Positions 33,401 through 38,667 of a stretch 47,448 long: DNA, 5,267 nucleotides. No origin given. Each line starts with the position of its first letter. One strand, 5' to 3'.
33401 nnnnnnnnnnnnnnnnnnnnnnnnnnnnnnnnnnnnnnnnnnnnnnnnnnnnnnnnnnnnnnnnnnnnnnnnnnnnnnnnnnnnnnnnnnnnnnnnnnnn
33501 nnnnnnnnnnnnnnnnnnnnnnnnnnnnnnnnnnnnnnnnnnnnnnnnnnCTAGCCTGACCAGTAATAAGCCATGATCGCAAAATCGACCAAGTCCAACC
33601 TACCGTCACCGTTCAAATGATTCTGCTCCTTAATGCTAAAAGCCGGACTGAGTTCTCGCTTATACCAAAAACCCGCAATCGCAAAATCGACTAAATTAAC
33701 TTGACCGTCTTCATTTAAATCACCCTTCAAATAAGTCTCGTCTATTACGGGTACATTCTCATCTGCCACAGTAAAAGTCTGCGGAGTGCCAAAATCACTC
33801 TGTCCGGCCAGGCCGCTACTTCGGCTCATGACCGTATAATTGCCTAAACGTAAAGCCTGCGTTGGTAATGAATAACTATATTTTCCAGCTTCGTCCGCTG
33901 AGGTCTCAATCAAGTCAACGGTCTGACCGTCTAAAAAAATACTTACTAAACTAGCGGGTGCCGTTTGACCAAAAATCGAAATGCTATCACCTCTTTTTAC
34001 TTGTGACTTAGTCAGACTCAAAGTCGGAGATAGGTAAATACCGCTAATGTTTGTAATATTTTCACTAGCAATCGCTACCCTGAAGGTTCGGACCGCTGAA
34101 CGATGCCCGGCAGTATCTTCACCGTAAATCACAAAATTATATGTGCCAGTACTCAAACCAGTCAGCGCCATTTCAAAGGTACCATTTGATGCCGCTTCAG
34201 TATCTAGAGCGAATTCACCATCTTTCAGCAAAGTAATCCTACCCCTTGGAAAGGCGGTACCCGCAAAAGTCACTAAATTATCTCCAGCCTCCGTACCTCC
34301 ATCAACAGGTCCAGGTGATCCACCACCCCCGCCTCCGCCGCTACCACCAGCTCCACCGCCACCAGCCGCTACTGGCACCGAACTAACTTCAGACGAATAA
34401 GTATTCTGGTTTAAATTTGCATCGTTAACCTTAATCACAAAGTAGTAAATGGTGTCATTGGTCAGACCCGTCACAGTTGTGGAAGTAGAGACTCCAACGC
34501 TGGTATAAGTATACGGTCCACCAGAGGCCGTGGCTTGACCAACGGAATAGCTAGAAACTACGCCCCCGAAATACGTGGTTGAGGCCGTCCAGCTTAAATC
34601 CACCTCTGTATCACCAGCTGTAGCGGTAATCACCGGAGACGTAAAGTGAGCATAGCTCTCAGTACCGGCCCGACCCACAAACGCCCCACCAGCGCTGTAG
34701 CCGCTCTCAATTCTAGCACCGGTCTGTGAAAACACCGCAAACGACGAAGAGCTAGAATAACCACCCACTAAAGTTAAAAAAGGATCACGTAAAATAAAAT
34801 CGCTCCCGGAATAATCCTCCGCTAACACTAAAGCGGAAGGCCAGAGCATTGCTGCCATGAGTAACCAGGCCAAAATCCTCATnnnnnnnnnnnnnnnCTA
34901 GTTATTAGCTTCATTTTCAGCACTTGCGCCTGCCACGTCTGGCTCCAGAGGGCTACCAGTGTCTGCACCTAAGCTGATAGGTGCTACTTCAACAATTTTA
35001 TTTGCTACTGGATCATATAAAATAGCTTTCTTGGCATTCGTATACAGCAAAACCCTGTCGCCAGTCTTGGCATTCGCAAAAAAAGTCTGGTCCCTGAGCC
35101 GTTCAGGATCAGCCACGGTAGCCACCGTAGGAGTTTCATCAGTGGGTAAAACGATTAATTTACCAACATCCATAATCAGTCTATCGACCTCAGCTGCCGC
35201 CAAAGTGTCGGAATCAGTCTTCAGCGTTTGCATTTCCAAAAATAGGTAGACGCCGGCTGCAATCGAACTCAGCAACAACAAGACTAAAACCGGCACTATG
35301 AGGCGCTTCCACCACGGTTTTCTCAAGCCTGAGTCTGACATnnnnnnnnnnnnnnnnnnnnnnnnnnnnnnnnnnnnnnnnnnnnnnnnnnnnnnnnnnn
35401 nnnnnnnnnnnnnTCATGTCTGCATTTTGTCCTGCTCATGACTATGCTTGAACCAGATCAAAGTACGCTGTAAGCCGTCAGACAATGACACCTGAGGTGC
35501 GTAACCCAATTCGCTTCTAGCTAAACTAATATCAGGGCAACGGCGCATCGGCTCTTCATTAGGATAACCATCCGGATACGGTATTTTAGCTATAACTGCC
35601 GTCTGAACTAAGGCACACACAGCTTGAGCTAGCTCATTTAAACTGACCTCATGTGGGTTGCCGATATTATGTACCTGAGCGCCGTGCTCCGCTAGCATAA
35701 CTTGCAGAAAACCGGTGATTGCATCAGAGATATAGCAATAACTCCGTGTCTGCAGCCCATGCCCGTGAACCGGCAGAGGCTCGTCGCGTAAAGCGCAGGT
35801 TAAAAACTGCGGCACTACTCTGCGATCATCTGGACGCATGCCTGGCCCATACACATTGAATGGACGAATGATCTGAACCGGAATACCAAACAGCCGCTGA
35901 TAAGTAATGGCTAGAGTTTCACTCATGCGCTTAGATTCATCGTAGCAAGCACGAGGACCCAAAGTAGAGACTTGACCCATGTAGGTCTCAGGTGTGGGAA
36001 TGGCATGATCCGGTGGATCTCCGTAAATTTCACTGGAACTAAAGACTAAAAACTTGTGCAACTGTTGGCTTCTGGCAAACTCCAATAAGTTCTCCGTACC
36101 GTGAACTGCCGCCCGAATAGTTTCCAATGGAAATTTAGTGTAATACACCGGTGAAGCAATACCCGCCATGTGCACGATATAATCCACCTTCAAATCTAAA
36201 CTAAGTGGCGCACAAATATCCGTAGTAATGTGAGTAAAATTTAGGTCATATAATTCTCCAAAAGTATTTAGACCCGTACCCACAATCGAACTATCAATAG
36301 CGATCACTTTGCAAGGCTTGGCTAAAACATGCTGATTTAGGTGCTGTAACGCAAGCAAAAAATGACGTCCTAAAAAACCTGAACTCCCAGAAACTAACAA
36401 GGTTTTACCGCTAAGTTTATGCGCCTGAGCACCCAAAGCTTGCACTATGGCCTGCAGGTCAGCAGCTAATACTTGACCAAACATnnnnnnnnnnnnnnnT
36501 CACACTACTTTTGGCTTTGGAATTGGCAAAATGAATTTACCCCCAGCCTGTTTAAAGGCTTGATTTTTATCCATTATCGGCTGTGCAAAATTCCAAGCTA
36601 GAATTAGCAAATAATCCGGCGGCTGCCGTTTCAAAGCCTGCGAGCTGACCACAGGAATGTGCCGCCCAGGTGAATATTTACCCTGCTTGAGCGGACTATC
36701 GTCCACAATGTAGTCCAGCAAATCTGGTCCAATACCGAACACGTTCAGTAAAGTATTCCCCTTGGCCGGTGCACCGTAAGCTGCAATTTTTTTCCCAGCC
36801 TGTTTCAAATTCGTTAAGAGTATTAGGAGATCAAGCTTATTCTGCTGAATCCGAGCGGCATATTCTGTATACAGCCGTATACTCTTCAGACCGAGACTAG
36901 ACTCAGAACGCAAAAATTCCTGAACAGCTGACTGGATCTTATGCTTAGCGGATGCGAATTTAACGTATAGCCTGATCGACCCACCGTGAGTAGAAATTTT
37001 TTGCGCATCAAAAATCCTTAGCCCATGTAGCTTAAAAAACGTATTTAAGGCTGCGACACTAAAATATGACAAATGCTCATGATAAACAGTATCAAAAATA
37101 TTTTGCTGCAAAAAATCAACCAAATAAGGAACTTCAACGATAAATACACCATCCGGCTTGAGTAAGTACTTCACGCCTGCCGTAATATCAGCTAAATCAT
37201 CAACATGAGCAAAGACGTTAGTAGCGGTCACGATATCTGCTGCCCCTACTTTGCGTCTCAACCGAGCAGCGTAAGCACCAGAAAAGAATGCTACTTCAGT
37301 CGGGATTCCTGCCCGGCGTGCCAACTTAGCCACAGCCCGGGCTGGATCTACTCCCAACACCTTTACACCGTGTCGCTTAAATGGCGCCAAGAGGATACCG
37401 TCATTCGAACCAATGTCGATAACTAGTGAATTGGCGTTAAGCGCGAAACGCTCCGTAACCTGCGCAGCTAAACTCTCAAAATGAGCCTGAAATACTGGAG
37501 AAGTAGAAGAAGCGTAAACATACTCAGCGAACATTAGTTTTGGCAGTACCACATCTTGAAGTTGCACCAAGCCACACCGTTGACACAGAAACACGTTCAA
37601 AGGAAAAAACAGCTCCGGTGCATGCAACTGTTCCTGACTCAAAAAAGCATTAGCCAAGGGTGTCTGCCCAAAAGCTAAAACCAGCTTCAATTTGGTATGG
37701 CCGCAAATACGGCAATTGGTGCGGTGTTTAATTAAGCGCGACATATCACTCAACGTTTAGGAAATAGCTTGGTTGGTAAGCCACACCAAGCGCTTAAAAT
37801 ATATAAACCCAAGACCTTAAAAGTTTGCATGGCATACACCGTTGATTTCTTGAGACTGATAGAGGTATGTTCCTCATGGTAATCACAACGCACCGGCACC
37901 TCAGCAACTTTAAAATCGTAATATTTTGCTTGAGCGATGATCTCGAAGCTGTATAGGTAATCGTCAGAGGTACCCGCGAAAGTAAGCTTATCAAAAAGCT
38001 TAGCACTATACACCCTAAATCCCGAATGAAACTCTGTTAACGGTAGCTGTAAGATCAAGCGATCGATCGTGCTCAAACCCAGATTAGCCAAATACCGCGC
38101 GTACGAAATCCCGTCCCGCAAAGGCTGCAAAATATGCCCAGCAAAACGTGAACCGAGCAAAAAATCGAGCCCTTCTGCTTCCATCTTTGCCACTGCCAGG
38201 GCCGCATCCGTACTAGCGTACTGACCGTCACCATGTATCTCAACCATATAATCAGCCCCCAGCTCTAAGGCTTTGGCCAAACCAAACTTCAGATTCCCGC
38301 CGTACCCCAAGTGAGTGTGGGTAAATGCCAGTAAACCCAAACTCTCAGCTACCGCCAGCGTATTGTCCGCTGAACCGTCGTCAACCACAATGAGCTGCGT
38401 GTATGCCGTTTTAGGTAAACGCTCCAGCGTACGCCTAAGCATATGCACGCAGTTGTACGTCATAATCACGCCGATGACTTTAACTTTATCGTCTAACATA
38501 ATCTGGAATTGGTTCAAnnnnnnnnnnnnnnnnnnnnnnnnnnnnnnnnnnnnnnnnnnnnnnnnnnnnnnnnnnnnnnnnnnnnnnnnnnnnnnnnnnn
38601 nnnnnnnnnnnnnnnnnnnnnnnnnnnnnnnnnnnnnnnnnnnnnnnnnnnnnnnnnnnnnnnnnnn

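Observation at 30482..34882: Non-cellulosomal cohesin-dockerin set: one dockerin-bearing protein next to three membrane-anchored cohesin-like paralogs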

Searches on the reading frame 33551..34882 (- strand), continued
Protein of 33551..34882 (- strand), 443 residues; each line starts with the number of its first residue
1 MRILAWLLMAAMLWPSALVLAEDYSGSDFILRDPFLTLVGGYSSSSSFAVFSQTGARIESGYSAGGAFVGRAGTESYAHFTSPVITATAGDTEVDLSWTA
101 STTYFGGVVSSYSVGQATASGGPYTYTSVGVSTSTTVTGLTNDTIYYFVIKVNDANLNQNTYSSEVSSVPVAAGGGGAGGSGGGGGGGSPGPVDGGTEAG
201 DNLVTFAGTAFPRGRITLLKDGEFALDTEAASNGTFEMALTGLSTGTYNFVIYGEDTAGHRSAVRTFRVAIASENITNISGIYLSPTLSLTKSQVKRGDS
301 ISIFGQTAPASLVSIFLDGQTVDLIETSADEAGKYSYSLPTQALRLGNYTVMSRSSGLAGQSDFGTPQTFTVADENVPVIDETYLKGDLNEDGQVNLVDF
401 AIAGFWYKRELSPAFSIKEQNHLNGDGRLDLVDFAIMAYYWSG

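Call 49: predict_structure(alignment_id=A3)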
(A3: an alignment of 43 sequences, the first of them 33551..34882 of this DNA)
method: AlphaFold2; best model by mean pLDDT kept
length: 443 residues; sequences in the alignment: 43
mean_pLDDT: 80.5   pTM: 0.65
mean pLDDT of the five models: 80.5, 77.6, 76.5, 76.1, 75.9
residues with pLDDT >= 90: 245; 70-90: 98; 50-70: 19; < 50: 81
segments of 3 or more residues with pLDDT < 50: 18-75, 177-199
pLDDT, mean of each block of 10 residues (from residue 1): 86 64 40 40 38 36 34 55 93 94 79 95 93 95 95 83 92 61 39 45 93 96 92 96 91 93 90 88 95 95 96 87 84 95 92 90 92 91 76 88 93 87 92 94 78
secondary structure, 60 per line:
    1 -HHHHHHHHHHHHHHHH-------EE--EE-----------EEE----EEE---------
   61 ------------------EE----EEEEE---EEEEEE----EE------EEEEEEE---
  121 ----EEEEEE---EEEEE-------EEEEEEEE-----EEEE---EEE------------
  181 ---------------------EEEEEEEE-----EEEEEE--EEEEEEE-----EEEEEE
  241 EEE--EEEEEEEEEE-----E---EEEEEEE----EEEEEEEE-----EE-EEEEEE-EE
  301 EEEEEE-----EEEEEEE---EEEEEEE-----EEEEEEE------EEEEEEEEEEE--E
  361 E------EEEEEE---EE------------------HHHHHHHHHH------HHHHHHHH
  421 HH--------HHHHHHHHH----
elements in order: H2-17 E42-44 E49-51 E85-89 E93-98 E111-117 E125-130 E134-138 E146-153 E159-162 E166-168 E202-209 E215-220 E223-229 E235-243 E246-255 E265-271 E276-283 E292-297 E299-306 E312-318 E322-328 E334-340 E347-357 E368-373 H397-406 H413-422 H431-439
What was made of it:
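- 33551..34882 (-): D: secreted 443-aa protein. Signal peptide 1-21; conserved but low-confidence segment 18-75; fn3 85-168; Gly-rich linker 177-199; two Ig-like domains 202-283 and 292-373; C-terminal dockerin 386-443. AF2 pLDDT 80.5 with three helices at 397-439 (call 49).
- On Dockerin (Pfam PF00404 Dockerin_1): The model has three helices at 397-406, 413-422 and 431-439, pLDDT about 90 (call 49).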

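Call 51: fold_search(model_id=the predicted structure, library=pdb)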
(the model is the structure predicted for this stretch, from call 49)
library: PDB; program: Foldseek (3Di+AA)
matches with E <= 10: 1928; with E <= 0.001: 453
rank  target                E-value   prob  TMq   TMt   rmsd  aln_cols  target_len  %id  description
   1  4gh7_B                1.8e-09  1.00  0.17  0.27  23.4       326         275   16  Crystal structure of Anticalin N7A in complex with oncofetal fibronectin fragment Fn7B8 (released 2012-12-26)
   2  7y8s_B                3.9e-09  1.00  0.20  0.29  24.1       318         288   14  Crystal structure of sDscam FNIII1-3 domains, isoform beta2v6 (released 2023-05-24)
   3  7mrs_A                4.8e-09  1.00  0.17  0.25  24.3       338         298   10  Zebrafish CNTN4 APPb complex (released 2022-01-05)
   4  4gh7_D                5.1e-09  1.00  0.18  0.27  24.2       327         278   15  Crystal structure of Anticalin N7A in complex with oncofetal fibronectin fragment Fn7B8 (released 2012-12-26)
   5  5n47_F                5.1e-09  1.00  0.17  0.26  24.1       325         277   17  Structure of Anticalin N7E in complex with the three-domain fragment Fn7B8 of human oncofetal fibronectin (released 2018-02-14)
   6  8xk1_A                6.7e-09  1.00  0.17  0.10  30.1       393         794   11  Cryo-EM structure of human insulin receptor bound to 4 IGF-I (released 2024-12-25)
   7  7mrq                  8.3e-09  1.00  0.17  0.25  26.0       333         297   12  Chicken CNTN4 FN1-FN3 domains with T751A, V752A, Y781A, E786A mutations (released 2022-01-05)
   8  5e53_D                9.2e-09  1.00  0.17  0.24  23.7       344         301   12  Crystal structure of chicken CNTN1 FN1-FN3 domains (released 2016-08-31)
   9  6iaa_A                9.7e-09  1.00  0.17  0.10  35.7       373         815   16  hRobo2 ectodomain (released 2019-03-13)
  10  8peq_B                1.0e-08  1.00  0.18  0.29  24.7       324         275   15  Complex of diubiquitin-derived artificial binding protein (Affilin) variant Af2 with its target oncofetal fibronectin  (released 2024-06-26)
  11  5n47_D                1.0e-08  1.00  0.17  0.26  24.5       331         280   17  Structure of Anticalin N7E in complex with the three-domain fragment Fn7B8 of human oncofetal fibronectin (released 2018-02-14)
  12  5e4s                  1.3e-08  1.00  0.16  0.23  23.0       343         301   12  Crystal structure of mouse CNTN4 FN1-FN3 domains (released 2016-08-31)
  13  8yyl_B                1.3e-08  1.00  0.17  0.15  32.8       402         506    9  Cryo-EM structure of the complex IR with one insulin (released 2025-04-09)
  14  8peq_A                1.6e-08  1.00  0.18  0.28  24.6       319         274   15  Complex of diubiquitin-derived artificial binding protein (Affilin) variant Af2 with its target oncofetal fibronectin  (released 2024-06-26)
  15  7ndg_B                1.7e-08  1.00  0.18  0.25  29.9       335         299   13  Cryo-EM structure of the ternary complex between Netrin-1, Neogenin and Repulsive Guidance Molecule B (released 2021-03-31)
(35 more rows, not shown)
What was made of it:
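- Tried and rejected: Foldseek of the whole D model: swamped by FN3 tandems and uninformative for the 60-aa dockerin (call 51).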

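Call 74: search_protein_representatives(alignment_id=A3)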
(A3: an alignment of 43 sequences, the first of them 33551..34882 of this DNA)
Query: 43 sequences, 437 profile positions. Proteins with E-value up to 0.001 (for the whole library): 33105; up to 1e-10: 11323; up to 1e-30: 2586. The best 150 are listed.
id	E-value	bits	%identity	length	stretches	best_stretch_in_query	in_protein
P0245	1.2e-253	857.8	-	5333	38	87-173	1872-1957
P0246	4.7e-242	819.6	-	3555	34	84-176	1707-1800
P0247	1.6e-233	791.5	-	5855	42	85-174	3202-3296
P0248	1.7e-233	791.4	-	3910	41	85-175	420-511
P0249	2.9e-228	774.2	-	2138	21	84-176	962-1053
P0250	6.2e-220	746.7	-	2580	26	87-170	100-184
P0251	7.2e-216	733.3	-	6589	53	84-173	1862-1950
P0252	2.2e-206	702.1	-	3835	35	84-175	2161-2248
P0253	2.6e-206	701.8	-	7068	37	83-176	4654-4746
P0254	4.5e-200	681.3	-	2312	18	84-177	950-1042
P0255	7.8e-192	654.1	-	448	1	6-437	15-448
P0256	8.5e-180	614.5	-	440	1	6-437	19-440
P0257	1.1e-170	584.5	-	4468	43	83-174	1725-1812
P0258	6.5e-170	581.9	-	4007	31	82-176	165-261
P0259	3.8e-169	579.4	-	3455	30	84-176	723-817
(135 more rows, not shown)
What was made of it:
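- Tried and rejected: The top 150 still hold many ~430-450-aa D-type representatives, plus ~350-aa and ~600-aa variants (call 74).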

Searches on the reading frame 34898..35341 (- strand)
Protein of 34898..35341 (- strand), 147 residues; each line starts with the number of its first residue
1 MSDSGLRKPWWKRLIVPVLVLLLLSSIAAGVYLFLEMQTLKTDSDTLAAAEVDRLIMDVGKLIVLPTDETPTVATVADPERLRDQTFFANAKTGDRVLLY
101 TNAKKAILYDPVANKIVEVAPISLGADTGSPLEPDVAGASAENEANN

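Call 3: search_protein_families(library=pfam, proteins=[window:34898-35341:-], max_evalue=1)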
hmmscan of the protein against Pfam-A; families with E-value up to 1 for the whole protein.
window:34898-35341:- (147 aa): 2 families
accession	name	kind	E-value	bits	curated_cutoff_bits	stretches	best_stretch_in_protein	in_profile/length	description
PF17870.6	Insulin_TMD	-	0.056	14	33.4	1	14-35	18-39/47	Insulin receptor trans-membrane segment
PF19084.5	DUF5775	-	0.17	12.7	28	1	25-52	16-43/81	Family of unknown function (DUF5775)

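Call 4: search_protein_families(library=ncbifam, proteins=[window:34898-35341:-], max_evalue=1)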
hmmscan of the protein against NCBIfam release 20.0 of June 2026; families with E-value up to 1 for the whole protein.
window:34898-35341:- (147 aa): 0 families

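Call 43: search_protein_families(library=pfam, alignment_id=A4, max_evalue=0.1)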
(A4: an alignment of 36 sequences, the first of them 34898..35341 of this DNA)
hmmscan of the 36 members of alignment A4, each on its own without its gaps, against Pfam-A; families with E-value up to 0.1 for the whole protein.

A. member 1, window:34898-35341:- (147 aa): 1 family
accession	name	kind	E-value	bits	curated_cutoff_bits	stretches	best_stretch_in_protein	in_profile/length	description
PF17870.6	Insulin_TMD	-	0.056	14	33.4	1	14-35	18-39/47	Insulin receptor trans-membrane segment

B. families by the number of members that match (of 36 scanned): 33 families (the first 25 are shown)
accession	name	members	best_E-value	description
PF15012.11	DUF4519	6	6.5e-05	Domain of unknown function (DUF4519)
PF01878.24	EVE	3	0.028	EVE domain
PF22852.1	SoxE_N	2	0.0018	Sulfocyanin, N-terminal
PF04999.18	FtsL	2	0.0039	Cell division protein FtsL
PF13368.11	Toprim_C_rpt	1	0.0014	Topoisomerase C-terminal repeat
PF00584.25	SecE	1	0.002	SecE/Sec61-gamma subunits of protein translocation complex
PF18895.5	T4SS_pilin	1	0.0036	Type IV secretion system pilin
PF13567.11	DUF4131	1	0.0066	Domain of unknown function (DUF4131)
PF02017.21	CIDE-N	1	0.01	CIDE-N domain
PF13120.11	DUF3974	1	0.017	Domain of unknown function (DUF3974)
PF14221.11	DUF4330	1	0.017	Domain of unknown function (DUF4330)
PF16079.10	Phage_holin_5_2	1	0.018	Phage holin family Hol44, in holin superfamily V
PF06522.17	B12D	1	0.023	NADH-ubiquinone reductase complex 1 MLRQ subunit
PF02683.22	DsbD_TM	1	0.024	Cytochrome C biogenesis protein transmembrane domain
PF04123.18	DUF373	1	0.029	Domain of unknown function (DUF373)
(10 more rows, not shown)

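Call 44: search_solved_structures(query=A4, max_evalue=5)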
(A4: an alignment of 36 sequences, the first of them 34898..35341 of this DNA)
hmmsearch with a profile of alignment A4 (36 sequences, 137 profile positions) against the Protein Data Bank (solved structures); distinct sequences matched with E-value up to 5: 4.
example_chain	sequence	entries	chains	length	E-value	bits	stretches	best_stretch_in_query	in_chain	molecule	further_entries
6b87_A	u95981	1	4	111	0.5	13.2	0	10-58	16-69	TMHC2_E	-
7rkc_A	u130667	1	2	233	1.2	12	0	7-58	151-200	D_3_633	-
8tm9_A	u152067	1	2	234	1.2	11.9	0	7-58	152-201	D_3_633_8x peptide bound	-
8tlp_A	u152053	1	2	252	1.6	11.6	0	7-58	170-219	D_3_633_8x, no peptide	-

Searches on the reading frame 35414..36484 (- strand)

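Call 27: search_protein_families(library=pfam, proteins=[window:35414-36484:-], max_evalue=0.001)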
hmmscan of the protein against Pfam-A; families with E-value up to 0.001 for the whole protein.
window:35414-36484:- (356 aa): 5 families
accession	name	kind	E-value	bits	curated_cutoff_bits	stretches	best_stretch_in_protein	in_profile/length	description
PF01370.27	Epimerase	-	2e-42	145.7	20.9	1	30-275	2-240/240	NAD dependent epimerase/dehydratase family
PF16363.11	GDP_Man_Dehyd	-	4.2e-32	112.3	27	1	30-340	1-331/332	GDP-mannose 4,6 dehydratase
PF07993.18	NAD_binding_4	-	1.7e-10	41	20.1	1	98-213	87-209/258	Male sterility protein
PF01073.25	3Beta_HSD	-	2.9e-10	40.1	22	1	30-217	1-187/280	3-beta hydroxysteroid dehydrogenase/isomerase family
PF02719.21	Polysacc_synt_2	-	2.5e-06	27.4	20.2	0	98-150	76-128/293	Polysaccharide biosynthesis protein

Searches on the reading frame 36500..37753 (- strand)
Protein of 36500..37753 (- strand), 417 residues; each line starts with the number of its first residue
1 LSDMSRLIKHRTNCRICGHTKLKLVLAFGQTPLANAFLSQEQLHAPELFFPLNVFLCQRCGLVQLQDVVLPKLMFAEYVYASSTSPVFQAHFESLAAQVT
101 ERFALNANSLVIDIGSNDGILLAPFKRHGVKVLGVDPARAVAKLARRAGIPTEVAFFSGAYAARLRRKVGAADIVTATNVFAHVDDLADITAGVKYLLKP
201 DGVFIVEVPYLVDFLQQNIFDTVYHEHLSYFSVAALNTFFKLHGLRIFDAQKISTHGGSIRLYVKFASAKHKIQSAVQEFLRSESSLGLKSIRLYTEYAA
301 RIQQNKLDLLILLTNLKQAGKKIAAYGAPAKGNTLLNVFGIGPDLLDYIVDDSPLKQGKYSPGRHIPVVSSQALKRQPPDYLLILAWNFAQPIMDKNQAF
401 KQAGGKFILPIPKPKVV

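Call 27: search_protein_families(library=pfam, proteins=[window:36500-37753:-], max_evalue=0.001)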
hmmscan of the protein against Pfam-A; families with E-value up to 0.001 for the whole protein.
window:36500-37753:- (417 aa): 6 families
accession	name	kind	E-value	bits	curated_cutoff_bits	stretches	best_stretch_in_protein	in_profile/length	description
PF08484.17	Methyltransf_14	-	1.3e-59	201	23.5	1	255-412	2-160/160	C-methyltransferase C-terminal domain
PF08421.16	Methyltransf_13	-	1.7e-22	79.8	31.3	1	14-75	1-62/62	Putative zinc binding domain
PF13489.12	Methyltransf_23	-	1.2e-18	67.9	27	1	91-247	4-161/164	Methyltransferase domain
PF08241.18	Methyltransf_11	-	1.5e-10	42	21.2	1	113-206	2-95/95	Methyltransferase domain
PF08242.18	Methyltransf_12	-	3.5e-10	40.9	30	1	112-204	1-98/98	Methyltransferase domain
PF13649.12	Methyltransf_25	-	8.8e-08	33.2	27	1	111-202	1-97/97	Methyltransferase domain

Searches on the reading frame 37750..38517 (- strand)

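Call 27: search_protein_families(library=pfam, proteins=[window:37750-38517:-], max_evalue=0.001)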
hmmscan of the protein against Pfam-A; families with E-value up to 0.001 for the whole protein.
window:37750-38517:- (255 aa): 1 family
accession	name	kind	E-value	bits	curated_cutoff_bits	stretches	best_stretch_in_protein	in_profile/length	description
PF00535.33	Glycos_transf_2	-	6.7e-14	52.6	23.3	1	17-178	3-167/168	Glycosyl transferase family 2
